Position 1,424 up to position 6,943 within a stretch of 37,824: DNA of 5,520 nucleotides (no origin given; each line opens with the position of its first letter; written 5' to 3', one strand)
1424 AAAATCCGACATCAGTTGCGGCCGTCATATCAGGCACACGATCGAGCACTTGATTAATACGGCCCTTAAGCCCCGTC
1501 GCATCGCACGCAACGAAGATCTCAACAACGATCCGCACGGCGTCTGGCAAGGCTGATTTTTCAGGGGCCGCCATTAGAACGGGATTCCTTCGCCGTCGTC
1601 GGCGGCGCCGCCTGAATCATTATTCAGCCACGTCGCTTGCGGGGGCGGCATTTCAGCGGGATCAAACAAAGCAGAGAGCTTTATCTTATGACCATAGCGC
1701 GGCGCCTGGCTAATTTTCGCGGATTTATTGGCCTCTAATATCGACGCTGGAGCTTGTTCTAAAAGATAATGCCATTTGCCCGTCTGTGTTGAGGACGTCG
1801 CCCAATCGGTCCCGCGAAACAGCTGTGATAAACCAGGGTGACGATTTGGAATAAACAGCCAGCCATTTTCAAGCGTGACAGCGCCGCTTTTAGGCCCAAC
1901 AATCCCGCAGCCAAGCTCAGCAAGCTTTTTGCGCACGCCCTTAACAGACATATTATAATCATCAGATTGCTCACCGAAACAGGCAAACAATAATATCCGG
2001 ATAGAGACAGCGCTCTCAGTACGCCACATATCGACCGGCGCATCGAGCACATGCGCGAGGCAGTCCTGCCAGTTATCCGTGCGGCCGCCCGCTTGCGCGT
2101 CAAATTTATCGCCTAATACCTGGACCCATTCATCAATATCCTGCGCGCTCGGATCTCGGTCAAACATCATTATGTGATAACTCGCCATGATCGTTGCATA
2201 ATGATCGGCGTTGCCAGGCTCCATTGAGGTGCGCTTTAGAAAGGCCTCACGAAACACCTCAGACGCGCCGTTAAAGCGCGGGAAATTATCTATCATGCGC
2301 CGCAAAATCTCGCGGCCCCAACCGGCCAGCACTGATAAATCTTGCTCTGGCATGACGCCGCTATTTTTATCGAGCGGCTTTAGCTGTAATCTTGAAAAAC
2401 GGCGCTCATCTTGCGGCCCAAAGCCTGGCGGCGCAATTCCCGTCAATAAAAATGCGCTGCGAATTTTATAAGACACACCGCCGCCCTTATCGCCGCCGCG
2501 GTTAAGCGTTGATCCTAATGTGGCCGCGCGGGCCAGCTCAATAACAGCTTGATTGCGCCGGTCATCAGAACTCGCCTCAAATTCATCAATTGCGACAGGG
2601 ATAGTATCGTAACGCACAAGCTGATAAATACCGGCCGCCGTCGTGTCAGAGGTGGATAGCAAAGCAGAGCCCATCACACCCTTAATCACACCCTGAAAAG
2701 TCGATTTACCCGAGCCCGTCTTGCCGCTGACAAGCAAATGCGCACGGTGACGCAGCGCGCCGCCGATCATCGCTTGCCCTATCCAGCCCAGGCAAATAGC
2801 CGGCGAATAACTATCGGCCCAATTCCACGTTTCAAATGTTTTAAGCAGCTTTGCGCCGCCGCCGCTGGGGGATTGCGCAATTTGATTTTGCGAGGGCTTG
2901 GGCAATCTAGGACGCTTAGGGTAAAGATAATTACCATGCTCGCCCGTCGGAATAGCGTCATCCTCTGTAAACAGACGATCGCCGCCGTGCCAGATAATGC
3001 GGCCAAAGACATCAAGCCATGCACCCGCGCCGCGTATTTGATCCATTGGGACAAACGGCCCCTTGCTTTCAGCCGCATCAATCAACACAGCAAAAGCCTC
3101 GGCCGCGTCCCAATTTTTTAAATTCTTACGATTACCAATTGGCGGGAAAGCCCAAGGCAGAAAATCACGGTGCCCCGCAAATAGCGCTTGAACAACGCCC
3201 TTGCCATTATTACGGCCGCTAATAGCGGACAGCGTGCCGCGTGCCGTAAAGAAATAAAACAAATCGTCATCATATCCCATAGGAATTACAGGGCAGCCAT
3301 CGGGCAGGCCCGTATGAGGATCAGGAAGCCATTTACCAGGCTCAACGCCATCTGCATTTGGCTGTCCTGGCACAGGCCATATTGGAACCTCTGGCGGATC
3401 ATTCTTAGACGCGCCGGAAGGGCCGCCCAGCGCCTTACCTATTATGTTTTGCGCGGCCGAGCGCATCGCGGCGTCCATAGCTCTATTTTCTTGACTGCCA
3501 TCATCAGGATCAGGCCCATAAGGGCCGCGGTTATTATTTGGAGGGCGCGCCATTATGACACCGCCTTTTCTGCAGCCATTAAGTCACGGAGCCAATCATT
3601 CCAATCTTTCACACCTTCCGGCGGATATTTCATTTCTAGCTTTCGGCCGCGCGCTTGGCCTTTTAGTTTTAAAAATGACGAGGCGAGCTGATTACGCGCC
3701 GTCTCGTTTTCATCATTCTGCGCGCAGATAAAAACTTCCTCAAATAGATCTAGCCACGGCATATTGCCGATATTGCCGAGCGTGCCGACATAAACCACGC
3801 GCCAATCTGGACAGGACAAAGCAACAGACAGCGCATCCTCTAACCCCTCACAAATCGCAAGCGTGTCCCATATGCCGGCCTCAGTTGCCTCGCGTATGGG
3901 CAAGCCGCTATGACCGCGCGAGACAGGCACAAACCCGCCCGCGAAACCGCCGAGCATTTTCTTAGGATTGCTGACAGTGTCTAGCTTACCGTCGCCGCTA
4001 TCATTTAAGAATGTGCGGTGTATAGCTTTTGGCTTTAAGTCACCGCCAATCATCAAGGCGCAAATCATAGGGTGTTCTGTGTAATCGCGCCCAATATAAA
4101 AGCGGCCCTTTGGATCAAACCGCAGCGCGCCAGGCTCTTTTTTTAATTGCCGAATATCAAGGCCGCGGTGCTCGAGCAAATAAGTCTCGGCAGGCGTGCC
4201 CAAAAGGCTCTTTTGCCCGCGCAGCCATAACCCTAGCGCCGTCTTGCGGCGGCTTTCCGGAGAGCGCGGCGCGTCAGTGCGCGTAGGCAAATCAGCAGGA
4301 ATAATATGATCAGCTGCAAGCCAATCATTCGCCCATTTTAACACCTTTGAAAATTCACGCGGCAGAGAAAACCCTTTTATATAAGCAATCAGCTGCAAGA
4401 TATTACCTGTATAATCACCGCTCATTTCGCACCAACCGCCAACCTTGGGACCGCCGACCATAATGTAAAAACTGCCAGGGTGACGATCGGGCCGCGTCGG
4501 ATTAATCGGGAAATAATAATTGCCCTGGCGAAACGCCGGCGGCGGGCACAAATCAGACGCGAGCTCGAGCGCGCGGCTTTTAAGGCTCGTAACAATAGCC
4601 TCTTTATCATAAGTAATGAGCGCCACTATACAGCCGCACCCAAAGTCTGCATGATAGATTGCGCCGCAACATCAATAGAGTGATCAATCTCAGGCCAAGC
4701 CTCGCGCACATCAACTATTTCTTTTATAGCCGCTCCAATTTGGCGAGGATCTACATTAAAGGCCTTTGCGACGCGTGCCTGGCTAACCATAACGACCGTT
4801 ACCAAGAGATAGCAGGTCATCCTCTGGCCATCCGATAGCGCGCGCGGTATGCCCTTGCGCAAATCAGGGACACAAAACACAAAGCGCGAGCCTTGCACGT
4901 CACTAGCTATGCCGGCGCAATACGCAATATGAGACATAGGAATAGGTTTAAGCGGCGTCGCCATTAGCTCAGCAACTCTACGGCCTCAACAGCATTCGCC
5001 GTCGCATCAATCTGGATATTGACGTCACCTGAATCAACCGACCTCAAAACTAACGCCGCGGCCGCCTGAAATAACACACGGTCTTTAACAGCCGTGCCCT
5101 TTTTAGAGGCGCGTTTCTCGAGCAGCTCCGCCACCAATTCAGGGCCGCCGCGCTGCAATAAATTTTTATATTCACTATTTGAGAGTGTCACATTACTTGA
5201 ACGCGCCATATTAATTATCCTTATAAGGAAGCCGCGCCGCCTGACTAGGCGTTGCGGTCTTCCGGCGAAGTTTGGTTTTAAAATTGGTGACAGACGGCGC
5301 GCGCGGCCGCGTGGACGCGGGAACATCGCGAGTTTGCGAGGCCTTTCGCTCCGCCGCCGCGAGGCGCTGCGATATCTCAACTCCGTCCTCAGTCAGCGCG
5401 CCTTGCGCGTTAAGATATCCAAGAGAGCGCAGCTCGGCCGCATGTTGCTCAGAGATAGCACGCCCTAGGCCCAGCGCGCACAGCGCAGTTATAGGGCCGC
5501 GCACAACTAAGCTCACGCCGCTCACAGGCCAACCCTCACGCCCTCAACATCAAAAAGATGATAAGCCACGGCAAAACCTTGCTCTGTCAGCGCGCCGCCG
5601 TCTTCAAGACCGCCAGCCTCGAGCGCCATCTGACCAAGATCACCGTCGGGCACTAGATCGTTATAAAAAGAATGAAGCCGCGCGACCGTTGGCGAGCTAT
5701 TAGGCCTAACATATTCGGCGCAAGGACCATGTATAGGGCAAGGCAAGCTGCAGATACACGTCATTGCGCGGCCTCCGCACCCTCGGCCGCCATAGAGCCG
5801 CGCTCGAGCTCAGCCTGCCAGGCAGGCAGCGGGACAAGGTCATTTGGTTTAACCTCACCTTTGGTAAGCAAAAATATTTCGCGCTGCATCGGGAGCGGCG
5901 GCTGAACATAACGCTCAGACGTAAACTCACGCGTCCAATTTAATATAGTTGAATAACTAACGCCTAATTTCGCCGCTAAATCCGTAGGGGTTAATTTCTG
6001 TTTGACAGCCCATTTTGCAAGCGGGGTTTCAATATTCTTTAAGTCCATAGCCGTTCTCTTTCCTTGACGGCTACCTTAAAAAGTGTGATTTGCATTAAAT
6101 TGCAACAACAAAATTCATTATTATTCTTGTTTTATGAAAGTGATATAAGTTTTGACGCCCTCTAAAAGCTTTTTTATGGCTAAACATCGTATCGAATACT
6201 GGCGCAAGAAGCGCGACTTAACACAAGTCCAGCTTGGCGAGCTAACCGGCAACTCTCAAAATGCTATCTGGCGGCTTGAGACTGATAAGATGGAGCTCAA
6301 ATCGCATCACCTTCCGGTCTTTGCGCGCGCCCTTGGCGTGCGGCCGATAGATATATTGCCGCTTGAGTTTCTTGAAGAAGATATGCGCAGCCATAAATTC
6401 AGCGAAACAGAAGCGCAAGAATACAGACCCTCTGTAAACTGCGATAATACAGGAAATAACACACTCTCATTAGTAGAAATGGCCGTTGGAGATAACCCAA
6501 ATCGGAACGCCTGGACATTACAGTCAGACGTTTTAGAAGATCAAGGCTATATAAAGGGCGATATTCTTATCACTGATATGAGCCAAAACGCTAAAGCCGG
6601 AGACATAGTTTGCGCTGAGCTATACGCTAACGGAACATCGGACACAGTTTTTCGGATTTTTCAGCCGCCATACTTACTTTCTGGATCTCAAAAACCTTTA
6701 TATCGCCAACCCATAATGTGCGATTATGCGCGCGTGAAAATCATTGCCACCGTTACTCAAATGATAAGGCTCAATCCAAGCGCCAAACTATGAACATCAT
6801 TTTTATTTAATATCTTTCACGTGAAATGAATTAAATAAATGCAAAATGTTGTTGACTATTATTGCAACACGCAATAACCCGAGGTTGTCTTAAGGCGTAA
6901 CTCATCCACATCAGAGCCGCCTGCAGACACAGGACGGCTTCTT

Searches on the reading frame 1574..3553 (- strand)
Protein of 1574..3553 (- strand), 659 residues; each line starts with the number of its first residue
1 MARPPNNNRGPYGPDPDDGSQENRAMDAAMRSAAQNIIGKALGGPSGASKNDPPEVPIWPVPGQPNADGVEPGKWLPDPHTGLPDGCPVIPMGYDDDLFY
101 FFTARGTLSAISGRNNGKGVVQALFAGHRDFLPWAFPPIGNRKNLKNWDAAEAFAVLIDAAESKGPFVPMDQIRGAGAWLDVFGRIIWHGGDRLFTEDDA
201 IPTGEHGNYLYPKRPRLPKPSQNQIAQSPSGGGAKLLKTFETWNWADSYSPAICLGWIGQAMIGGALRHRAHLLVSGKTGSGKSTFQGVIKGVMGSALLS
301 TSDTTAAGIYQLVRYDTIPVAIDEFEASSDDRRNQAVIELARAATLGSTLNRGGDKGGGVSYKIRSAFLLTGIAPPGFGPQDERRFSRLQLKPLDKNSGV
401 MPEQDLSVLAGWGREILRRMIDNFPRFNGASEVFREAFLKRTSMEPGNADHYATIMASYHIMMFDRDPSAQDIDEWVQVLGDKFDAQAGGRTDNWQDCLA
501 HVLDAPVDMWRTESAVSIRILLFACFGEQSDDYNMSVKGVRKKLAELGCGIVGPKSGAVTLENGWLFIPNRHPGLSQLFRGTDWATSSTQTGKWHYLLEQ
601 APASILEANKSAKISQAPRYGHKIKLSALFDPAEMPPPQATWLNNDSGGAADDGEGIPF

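Call 26: search_protein_families(library=phrogs, proteins=[window:1574-3553:-], max_evalue=0.001)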
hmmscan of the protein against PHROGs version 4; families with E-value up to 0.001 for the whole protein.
window:1574-3553:- (659 aa): 3 families
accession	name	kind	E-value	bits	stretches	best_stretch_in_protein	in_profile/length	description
phrog_21086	-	unknown function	1.2e-66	226.6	1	78-586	46-565/617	-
phrog_35358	-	DNA, RNA and nucleotide metabolism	5.7e-42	144.7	1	89-518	415-849/968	DNA primase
phrog_1156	-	DNA, RNA and nucleotide metabolism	0.0003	20.4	0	256-303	544-590/855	DNA primase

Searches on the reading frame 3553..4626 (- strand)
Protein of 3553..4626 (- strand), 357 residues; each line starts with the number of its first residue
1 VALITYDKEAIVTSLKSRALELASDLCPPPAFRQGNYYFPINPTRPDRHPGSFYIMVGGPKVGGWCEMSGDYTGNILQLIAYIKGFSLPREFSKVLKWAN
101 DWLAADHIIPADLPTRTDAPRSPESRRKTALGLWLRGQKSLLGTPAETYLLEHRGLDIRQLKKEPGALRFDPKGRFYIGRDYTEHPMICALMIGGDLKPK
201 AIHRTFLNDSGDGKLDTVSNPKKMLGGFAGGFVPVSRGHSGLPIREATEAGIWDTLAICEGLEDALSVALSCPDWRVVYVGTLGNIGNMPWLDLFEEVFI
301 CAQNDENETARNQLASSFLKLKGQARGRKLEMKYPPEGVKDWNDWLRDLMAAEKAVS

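Call 26: search_protein_families(library=phrogs, proteins=[window:3553-4626:-], max_evalue=0.001)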
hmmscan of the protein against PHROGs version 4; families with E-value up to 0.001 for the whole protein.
window:3553-4626:- (357 aa): 1 family
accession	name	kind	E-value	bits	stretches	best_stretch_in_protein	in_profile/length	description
phrog_510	-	DNA, RNA and nucleotide metabolism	4.6e-21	76.2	1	92-347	90-346/667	DNA primase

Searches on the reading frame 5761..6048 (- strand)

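Call 26: search_protein_families(library=phrogs, proteins=[window:5761-6048:-], max_evalue=0.001)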
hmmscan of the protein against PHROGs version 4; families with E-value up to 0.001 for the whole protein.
window:5761-6048:- (95 aa): 1 family
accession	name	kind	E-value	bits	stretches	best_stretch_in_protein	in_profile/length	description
phrog_7950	-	transcription regulation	3.9e-05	24.6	1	16-51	18-53/68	transcriptional repressor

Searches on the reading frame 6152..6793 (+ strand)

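Call 26: search_protein_families(library=phrogs, proteins=[window:6152-6793:+], max_evalue=0.001)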
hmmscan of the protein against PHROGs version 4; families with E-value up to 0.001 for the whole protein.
window:6152-6793:+ (213 aa): 11 families
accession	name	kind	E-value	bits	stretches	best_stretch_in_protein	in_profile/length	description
phrog_4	-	transcription regulation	8.4e-08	32.6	1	11-206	138-337/400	transcriptional repressor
phrog_8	-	transcription regulation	8.7e-08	33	1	11-72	160-219/346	transcriptional regulator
phrog_3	-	transcription regulation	5.9e-06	27.3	1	9-86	88-163/430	transcriptional repressor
phrog_5823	-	transcription regulation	1.2e-05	25.6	1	12-64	9-62/404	transcriptional regulator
phrog_1373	-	transcription regulation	4.6e-05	24.5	1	13-98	67-153/166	transcriptional regulator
phrog_811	-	DNA, RNA and nucleotide metabolism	0.00013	22.5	1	120-206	50-133/140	UmuD-like protein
phrog_4583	-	transcription regulation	0.00035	21.5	1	19-73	20-74/81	transcriptional repressor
phrog_7950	-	transcription regulation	0.00039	21.4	1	13-48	11-46/68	transcriptional repressor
phrog_2439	-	transcription regulation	0.00065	19.7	1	9-66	7-63/367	transcriptional regulator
phrog_7241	-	transcription regulation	0.00066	20.7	0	12-65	64-117/122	transcriptional regulator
phrog_14076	-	transcription regulation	0.00072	21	0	9-67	13-75/86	transcriptional regulator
